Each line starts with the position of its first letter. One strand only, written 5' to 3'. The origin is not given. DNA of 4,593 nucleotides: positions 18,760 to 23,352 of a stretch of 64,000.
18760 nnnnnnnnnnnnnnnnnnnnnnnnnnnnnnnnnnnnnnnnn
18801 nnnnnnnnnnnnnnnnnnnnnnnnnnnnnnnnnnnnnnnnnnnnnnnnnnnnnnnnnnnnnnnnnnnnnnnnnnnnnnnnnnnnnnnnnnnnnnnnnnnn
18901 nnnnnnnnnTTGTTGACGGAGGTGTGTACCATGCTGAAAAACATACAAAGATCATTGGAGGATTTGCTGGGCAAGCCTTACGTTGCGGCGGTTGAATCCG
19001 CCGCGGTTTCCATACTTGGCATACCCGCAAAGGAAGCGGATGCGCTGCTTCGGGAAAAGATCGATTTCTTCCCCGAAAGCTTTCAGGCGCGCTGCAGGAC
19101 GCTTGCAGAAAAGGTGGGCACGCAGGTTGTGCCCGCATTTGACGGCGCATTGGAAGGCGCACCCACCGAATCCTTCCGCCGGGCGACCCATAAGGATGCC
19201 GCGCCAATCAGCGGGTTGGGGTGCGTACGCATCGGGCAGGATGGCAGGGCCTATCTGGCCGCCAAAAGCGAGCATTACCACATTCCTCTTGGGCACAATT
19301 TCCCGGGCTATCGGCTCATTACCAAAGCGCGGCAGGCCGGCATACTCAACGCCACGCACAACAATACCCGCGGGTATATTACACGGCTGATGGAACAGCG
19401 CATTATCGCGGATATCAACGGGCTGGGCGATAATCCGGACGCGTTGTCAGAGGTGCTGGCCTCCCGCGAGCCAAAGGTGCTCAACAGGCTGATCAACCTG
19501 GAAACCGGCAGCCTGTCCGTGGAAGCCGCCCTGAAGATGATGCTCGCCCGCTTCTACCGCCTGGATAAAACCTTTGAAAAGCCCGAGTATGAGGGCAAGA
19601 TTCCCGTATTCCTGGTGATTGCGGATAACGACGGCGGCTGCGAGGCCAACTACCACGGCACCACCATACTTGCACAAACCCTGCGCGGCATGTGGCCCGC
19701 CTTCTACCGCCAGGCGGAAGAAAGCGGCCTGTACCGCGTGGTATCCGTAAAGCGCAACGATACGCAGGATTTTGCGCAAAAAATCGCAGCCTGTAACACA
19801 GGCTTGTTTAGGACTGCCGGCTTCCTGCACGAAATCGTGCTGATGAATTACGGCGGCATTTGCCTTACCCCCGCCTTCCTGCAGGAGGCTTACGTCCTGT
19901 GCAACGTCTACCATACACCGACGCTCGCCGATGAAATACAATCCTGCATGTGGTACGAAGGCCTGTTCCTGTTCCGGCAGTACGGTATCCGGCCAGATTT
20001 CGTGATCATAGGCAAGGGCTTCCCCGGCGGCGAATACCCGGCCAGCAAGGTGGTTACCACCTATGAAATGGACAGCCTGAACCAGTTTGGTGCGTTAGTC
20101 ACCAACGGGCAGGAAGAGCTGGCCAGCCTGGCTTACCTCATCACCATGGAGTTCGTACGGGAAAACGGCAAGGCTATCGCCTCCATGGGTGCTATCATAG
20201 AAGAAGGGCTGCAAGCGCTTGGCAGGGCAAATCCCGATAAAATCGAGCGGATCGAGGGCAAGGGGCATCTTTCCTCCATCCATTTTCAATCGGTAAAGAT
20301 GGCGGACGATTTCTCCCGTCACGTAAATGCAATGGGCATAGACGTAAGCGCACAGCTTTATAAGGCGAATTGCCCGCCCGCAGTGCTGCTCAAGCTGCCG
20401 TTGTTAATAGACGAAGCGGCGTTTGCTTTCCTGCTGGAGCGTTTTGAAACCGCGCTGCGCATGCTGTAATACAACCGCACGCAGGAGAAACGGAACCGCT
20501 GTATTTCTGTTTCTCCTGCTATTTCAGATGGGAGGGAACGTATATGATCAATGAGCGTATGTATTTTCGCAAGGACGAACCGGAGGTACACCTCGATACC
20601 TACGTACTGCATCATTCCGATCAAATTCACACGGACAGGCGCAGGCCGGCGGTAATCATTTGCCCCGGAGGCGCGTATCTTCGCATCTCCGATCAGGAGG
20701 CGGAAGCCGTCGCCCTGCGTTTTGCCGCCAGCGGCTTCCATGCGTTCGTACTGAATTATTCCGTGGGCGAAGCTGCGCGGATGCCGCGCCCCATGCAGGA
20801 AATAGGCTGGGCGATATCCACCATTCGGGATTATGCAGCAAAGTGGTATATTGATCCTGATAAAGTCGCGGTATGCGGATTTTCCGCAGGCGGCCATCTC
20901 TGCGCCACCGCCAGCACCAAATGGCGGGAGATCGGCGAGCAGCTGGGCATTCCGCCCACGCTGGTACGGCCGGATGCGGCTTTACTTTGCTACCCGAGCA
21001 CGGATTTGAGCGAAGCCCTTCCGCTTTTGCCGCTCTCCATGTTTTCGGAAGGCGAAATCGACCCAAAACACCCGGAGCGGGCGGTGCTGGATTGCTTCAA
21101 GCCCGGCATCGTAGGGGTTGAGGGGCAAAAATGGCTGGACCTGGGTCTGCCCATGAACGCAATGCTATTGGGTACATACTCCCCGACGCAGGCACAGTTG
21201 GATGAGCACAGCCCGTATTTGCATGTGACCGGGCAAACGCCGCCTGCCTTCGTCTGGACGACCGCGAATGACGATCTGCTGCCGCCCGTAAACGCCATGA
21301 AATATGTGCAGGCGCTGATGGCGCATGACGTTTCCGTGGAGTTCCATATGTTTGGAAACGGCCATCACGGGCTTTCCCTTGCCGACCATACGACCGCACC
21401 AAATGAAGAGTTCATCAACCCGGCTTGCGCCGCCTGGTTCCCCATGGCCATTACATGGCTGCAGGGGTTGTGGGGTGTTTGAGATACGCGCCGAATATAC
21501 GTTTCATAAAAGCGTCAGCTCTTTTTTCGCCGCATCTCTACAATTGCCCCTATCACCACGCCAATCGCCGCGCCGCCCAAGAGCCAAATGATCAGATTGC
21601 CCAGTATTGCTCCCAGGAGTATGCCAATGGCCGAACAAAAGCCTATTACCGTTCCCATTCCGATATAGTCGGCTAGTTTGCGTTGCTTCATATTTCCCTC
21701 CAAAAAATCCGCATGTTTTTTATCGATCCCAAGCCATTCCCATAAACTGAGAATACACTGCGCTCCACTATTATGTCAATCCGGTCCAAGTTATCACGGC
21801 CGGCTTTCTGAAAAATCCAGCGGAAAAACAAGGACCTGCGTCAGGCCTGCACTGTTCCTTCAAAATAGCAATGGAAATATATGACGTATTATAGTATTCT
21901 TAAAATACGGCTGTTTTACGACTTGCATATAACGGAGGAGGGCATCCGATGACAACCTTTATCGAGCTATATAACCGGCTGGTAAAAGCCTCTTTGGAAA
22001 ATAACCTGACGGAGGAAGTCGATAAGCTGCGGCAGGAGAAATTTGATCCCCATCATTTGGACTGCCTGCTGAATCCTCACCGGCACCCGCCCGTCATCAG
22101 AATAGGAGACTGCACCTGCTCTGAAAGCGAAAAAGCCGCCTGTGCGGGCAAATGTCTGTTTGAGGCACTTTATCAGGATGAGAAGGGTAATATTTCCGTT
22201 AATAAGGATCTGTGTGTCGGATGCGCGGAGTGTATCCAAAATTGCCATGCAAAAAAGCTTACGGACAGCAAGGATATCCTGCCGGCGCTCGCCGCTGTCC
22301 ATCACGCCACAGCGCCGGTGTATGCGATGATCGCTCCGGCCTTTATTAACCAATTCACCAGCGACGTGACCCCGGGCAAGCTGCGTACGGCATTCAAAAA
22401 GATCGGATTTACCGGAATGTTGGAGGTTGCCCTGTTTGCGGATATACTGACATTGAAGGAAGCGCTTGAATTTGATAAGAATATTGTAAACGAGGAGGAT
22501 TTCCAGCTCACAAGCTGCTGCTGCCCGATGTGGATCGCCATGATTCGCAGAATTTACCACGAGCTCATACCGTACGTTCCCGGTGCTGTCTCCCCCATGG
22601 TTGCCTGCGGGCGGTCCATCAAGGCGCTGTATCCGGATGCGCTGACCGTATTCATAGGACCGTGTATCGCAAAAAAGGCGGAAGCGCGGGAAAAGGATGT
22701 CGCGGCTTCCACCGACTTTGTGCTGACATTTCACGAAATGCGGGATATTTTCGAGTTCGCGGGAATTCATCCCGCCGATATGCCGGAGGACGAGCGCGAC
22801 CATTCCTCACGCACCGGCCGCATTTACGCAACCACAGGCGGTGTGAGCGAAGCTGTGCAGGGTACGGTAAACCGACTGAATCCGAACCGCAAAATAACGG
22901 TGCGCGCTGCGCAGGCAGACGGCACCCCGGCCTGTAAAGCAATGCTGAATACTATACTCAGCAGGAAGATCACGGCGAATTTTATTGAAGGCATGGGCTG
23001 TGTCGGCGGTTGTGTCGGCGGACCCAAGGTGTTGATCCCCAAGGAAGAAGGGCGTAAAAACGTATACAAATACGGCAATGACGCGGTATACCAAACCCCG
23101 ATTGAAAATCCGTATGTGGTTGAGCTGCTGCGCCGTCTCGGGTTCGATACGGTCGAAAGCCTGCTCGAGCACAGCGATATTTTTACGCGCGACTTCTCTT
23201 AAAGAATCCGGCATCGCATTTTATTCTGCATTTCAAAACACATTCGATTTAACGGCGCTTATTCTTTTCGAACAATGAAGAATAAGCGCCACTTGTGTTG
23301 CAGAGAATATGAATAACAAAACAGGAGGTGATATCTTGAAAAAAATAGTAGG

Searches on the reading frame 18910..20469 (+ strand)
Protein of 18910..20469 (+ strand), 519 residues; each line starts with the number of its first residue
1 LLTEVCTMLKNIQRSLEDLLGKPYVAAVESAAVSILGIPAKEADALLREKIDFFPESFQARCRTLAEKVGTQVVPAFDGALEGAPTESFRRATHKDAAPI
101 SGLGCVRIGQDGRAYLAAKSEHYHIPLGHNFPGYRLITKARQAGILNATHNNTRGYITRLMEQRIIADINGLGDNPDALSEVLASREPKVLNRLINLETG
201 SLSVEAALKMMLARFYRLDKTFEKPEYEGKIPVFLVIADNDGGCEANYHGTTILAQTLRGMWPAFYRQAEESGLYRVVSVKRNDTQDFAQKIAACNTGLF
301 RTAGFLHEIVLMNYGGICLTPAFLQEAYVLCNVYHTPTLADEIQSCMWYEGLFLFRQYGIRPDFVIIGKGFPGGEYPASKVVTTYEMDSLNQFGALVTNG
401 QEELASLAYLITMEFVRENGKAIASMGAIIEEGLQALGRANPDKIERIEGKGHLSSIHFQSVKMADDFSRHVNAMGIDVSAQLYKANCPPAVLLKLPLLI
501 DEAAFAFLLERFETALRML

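Call 23: search_protein_families(library=ncbifam, proteins=[window:18910-20469:+], max_evalue=0.00001)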
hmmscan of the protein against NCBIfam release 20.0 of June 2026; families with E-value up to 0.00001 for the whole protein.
window:18910-20469:+ (519 aa): 40 families (the best 25 are shown)
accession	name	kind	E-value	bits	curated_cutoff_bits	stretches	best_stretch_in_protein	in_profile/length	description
TIGR01885.1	Orn_aminotrans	equivalog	9e-17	60.9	378.4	1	243-464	133-350/402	ornithine--oxo-acid transaminase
NF008570.0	PRK11522.1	equivalog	1.7e-16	59.8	612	1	179-517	134-455/464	putrescine aminotransferase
NF053554.1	prodigi_MAP_PigE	equivalog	1.3e-14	53.5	850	1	89-478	394-741/837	prodigiosin MAP biosynthesis aminotransferase PigE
TIGR00508.1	bioA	equivalog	6.5e-14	51.3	405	1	178-386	78-282/419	adenosylmethionine--8-amino-7-oxononanoate transaminase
TIGR00707.1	argD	subfamily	1e-13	50.9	410.05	1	199-514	92-378/381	acetylornithine/succinylornithine family transaminase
TIGR03372.1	putres_am_tran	equivalog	2.1e-13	50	658.65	1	179-487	122-416/442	putrescine aminotransferase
NF002325.0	PRK01278.1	subfamily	3.6e-13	48.9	372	1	266-516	146-386/395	acetylornithine transaminase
NF004624.0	PRK05964.1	equivalog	7e-13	47.9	494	1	178-386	91-288/427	adenosylmethionine--8-amino-7-oxononanoate transaminase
NF004426.0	PRK05769.1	equivalog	4.3e-12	45.5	552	1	315-506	234-427/441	acetyl ornithine aminotransferase family protein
NF005685.0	PRK07483.1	equivalog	6.1e-12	45.1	485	1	174-399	73-300/444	aspartate aminotransferase family protein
NF002874.0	PRK03244.1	equivalog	6.8e-12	44.9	457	1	245-515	135-391/399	acetylornithine transaminase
NF004755.0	PRK06082.1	equivalog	8.1e-12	44.3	467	1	322-459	249-389/459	aspartate aminotransferase family protein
NF003145.0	PRK04073.1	equivalog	8.4e-12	44.3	656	1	195-477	101-361/396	ornithine--oxo-acid transaminase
NF049939.1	HyAminethphonNHLyPbfA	equivalog_domain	9.6e-12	44.1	525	1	321-516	238-439/442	(R)-1-hydroxy-2-aminoethylphosphonate ammonia-lyase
NF005393.0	PRK06938.1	subfamily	2.8e-11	42.5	671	1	199-459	139-394/469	diaminobutyrate--2-oxoglutarate transaminase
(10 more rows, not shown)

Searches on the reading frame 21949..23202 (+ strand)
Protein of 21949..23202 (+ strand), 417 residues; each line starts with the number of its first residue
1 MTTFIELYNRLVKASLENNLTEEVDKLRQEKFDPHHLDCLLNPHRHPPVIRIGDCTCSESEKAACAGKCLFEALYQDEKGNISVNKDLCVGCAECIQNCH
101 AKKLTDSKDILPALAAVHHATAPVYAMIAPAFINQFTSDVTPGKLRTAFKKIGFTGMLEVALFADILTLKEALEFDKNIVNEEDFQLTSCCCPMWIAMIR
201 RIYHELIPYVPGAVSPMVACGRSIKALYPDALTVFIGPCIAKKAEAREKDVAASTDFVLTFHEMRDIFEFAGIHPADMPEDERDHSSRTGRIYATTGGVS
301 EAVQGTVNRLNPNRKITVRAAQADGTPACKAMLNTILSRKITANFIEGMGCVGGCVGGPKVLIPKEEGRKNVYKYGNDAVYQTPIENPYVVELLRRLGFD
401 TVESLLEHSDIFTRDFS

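Call 23: search_protein_families(library=ncbifam, proteins=[window:21949-23202:+], max_evalue=0.00001)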
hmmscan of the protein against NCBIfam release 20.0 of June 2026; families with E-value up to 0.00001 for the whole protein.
window:21949-23202:+ (417 aa): 4 families
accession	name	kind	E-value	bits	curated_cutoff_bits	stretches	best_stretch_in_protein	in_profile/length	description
TIGR04105.1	FeFe_hydrog_B1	subfamily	1.7e-86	290.8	450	1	63-362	164-459/462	monomeric [FeFe] hydrogenase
TIGR02512.1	FeFe_hydrog_A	subfamily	3.1e-39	134.9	405.95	1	78-311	41-297/375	[FeFe] hydrogenase, group A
NF040763.1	FeFe_hydrog_A6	exception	2.3e-37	128.6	765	2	82-311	183-435/571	NADH-dependent [FeFe] hydrogenase, group A6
NF040762.1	Hydr_FeFe_Clost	exception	3.2e-26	92.1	900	1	81-315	181-438/572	ferredoxin hydrogenase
